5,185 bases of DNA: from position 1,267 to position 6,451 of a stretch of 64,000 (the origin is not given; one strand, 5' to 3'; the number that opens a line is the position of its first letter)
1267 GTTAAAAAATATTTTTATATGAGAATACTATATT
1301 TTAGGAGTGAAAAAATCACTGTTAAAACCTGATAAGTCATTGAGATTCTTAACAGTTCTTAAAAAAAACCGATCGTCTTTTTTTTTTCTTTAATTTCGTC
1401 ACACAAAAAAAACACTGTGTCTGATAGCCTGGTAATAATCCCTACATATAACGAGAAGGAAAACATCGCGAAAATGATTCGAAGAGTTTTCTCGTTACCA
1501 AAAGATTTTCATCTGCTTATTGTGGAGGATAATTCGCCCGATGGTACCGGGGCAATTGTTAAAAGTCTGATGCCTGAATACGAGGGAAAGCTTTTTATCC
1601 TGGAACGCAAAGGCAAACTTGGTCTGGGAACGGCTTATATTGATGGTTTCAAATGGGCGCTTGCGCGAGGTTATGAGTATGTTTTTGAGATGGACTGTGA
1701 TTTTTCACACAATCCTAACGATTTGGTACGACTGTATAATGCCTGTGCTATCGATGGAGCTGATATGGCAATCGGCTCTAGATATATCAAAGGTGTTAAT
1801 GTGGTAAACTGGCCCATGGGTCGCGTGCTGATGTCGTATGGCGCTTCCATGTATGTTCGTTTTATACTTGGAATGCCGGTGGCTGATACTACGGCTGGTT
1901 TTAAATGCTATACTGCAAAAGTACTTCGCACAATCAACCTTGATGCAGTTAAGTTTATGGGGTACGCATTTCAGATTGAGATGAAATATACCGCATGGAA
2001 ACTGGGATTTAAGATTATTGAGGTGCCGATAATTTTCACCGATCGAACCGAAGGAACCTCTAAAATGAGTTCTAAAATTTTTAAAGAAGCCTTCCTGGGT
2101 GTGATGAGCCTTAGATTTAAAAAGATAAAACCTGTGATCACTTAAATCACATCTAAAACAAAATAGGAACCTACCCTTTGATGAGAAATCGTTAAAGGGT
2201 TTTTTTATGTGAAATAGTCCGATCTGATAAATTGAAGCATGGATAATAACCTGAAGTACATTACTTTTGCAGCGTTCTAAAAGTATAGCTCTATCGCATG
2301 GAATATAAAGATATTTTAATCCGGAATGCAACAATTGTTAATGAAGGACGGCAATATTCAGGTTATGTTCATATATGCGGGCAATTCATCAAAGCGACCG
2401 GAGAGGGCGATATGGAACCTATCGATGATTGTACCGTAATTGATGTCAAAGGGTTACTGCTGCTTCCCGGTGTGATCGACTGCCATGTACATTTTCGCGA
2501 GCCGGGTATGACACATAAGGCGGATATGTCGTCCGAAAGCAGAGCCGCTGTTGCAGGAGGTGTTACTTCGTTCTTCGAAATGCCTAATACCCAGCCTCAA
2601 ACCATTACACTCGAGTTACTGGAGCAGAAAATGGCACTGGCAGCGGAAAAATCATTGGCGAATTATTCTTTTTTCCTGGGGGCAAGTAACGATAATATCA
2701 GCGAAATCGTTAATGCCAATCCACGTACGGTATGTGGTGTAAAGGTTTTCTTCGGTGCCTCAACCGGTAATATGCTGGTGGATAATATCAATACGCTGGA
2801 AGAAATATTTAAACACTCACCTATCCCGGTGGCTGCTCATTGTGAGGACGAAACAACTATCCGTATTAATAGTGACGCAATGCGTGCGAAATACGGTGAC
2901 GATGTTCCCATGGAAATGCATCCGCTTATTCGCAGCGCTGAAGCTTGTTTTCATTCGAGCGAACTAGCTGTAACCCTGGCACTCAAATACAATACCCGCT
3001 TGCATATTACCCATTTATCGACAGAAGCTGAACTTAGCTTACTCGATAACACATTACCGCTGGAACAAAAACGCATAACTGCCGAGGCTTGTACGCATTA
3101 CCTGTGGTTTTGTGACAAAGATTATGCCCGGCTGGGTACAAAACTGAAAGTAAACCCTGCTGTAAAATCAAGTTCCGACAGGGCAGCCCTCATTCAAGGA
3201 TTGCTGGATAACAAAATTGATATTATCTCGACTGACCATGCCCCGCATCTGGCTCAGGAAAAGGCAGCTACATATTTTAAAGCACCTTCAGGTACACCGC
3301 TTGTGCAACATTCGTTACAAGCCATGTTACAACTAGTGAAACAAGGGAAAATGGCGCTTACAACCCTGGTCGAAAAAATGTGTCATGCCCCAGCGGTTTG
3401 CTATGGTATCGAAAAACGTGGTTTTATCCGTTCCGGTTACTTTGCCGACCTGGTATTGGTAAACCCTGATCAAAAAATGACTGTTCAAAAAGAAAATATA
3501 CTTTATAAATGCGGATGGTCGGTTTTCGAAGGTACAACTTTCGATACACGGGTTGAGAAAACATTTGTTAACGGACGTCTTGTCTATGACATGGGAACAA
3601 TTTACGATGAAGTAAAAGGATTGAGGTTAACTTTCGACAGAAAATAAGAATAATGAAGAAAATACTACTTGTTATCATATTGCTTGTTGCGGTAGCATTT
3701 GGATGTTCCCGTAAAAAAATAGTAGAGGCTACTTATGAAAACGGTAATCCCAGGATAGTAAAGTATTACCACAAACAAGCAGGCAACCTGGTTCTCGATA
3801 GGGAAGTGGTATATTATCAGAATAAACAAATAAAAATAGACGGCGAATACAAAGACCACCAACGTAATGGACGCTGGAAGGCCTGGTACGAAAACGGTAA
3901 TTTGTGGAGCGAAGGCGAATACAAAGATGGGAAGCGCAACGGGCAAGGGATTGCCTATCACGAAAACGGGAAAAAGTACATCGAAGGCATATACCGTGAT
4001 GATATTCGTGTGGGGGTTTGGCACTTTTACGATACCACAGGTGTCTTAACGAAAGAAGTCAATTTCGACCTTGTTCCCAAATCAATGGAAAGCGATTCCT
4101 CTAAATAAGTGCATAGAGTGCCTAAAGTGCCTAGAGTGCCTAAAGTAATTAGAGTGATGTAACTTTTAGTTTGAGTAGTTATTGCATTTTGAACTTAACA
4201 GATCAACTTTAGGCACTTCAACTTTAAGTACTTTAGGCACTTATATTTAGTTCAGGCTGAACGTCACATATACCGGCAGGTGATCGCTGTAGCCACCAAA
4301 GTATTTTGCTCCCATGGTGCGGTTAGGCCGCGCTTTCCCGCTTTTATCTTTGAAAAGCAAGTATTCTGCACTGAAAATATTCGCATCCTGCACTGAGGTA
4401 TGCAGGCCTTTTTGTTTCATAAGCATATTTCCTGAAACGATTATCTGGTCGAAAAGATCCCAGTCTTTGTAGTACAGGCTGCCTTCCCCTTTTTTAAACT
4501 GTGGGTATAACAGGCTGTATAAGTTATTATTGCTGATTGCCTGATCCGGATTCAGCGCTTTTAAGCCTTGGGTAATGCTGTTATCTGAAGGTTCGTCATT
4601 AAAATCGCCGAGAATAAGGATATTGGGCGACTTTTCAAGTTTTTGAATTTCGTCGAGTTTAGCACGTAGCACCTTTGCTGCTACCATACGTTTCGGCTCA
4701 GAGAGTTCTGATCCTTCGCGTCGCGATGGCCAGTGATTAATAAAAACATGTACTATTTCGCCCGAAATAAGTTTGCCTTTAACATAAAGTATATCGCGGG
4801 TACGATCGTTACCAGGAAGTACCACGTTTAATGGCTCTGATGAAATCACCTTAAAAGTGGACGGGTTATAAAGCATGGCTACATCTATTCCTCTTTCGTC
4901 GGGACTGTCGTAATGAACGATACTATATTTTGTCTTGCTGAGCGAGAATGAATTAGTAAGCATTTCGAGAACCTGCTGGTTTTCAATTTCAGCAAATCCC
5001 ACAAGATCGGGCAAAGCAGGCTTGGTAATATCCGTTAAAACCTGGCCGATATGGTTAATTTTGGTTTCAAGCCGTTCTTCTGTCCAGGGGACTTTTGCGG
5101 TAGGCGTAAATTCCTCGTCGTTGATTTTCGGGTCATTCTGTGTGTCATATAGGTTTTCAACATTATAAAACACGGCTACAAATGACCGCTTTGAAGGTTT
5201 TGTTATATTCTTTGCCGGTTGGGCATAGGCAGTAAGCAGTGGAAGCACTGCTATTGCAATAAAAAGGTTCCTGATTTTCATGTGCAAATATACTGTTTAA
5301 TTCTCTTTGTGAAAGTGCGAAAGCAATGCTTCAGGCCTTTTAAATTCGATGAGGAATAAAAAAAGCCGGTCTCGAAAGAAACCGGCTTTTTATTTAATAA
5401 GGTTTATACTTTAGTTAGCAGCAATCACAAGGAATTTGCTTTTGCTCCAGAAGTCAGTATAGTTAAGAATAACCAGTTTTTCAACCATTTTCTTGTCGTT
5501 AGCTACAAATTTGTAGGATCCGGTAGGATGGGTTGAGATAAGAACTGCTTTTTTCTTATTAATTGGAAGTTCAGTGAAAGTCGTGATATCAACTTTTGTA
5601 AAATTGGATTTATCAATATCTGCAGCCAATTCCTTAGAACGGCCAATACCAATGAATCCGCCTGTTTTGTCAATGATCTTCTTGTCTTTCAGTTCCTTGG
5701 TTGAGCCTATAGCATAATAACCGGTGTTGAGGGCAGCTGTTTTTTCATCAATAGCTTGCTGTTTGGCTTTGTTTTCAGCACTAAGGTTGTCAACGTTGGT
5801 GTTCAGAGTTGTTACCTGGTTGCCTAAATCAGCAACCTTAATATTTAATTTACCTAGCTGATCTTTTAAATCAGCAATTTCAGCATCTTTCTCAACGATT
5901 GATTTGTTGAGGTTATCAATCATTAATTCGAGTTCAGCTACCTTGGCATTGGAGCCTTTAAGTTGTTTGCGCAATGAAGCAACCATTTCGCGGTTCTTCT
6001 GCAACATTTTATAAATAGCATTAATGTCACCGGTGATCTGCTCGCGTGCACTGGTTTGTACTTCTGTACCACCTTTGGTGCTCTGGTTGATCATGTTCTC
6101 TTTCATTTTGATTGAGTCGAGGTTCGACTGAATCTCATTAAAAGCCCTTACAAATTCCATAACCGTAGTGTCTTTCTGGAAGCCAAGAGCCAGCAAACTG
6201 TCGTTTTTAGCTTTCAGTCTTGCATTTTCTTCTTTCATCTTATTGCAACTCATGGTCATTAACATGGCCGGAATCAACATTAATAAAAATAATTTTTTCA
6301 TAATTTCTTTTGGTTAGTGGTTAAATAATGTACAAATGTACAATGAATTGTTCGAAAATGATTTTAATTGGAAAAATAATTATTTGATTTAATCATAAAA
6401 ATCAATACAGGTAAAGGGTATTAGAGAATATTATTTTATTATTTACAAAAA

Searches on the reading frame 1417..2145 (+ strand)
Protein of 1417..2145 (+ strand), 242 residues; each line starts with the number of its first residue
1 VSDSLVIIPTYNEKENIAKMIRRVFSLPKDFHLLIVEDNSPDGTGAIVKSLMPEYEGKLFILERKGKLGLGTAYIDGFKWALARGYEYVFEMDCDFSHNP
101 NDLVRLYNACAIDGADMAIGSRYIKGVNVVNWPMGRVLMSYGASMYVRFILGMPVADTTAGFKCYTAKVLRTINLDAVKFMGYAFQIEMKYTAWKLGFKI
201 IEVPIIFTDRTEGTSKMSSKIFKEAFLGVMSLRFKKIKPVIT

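Call 34: search_protein_families(library=pfam, proteins=[window:1417-2145:+], max_evalue=0.001)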
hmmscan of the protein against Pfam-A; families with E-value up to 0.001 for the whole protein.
window:1417-2145:+ (242 aa): 1 family
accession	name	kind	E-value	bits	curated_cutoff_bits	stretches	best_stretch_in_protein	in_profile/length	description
PF00535.33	Glycos_transf_2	-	3.3e-27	95.9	23.3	1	6-169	2-163/168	Glycosyl transferase family 2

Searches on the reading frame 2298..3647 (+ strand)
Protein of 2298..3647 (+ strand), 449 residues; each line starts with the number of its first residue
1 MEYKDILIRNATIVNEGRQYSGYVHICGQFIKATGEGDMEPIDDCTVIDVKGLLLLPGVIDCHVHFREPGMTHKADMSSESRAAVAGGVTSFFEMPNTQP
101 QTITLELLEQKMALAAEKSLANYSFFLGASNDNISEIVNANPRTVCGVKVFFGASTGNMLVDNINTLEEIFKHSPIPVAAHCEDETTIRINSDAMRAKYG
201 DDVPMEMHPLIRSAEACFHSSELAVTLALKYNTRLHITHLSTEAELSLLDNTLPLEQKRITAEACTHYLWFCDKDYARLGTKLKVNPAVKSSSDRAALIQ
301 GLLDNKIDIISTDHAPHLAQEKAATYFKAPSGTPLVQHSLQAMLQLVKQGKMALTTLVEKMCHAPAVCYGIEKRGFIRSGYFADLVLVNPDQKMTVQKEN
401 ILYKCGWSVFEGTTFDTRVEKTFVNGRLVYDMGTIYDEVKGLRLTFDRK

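Call 34: search_protein_families(library=pfam, proteins=[window:2298-3647:+], max_evalue=0.001)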
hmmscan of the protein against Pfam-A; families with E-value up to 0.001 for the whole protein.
window:2298-3647:+ (449 aa): 2 families
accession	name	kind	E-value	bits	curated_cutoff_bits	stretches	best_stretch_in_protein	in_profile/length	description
PF01979.26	Amidohydro_1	-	1.9e-23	83.7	25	1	55-429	2-345/345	Amidohydrolase family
PF07969.17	Amidohydro_3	-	7.6e-12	45.9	29.7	1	351-430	406-472/472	Amidohydrolase family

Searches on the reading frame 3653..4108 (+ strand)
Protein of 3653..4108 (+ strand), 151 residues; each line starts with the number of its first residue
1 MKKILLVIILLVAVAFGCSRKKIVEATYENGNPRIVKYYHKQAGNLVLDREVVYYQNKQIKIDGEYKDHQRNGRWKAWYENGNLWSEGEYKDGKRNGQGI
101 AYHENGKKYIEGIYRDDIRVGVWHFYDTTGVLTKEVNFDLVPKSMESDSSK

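Call 34: search_protein_families(library=pfam, proteins=[window:3653-4108:+], max_evalue=0.001)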
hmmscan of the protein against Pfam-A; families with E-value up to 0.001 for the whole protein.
window:3653-4108:+ (151 aa): 1 family
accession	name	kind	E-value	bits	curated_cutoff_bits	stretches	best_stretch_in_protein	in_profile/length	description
PF07661.19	MORN_2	-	9.3e-14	50.4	29.6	1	71-92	1-22/22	MORN repeat variant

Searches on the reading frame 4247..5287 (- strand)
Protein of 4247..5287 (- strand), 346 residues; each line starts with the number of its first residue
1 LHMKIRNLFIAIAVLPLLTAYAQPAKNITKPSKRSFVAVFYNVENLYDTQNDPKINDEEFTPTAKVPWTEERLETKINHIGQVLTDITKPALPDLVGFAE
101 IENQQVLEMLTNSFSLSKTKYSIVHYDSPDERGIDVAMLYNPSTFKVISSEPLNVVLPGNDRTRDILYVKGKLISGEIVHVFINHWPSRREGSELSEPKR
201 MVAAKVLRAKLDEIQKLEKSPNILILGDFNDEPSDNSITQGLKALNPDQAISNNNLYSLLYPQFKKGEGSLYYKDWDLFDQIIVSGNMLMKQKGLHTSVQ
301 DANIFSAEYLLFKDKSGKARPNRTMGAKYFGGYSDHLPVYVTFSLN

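Call 34: search_protein_families(library=pfam, proteins=[window:4247-5287:-], max_evalue=0.001)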
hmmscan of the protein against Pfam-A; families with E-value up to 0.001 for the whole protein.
window:4247-5287:- (346 aa): 2 families
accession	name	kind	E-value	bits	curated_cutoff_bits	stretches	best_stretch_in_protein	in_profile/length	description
PF19580.5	Exo_endo_phos_3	-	8.6e-103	344.1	27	1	39-342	3-308/311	Endonuclease/Exonuclease/phosphatase family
PF03372.29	Exo_endo_phos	-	4.2e-05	23.8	24.5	1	79-258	21-174/225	Endonuclease/Exonuclease/phosphatase family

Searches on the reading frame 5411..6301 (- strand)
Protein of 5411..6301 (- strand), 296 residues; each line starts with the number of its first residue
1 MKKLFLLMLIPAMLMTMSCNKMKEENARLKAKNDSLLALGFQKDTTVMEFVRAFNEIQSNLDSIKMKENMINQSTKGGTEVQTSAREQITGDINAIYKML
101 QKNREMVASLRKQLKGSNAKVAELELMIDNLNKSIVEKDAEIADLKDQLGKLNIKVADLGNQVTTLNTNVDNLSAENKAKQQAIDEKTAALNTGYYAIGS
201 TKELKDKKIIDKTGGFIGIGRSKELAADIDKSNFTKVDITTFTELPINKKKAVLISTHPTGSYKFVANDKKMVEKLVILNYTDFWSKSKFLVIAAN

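Call 34: search_protein_families(library=pfam, proteins=[window:5411-6301:-], max_evalue=0.001)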
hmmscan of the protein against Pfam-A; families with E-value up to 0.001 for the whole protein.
window:5411-6301:- (296 aa): 4 families
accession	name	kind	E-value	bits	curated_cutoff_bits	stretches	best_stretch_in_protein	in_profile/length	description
PF06818.20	Fez1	-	5.4e-05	24.2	34.4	1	100-186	27-112/199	Fez1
PF04102.17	SlyX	-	0.00017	22.6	30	1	120-163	11-54/67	SlyX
PF15960.10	DUF4763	-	0.00031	20.5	30.1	1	69-185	19-137/236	Domain of unknown function (DUF4763)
PF08614.16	ATG16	-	0.00083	20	33.7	0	49-181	19-164/200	Autophagy protein 16 (ATG16)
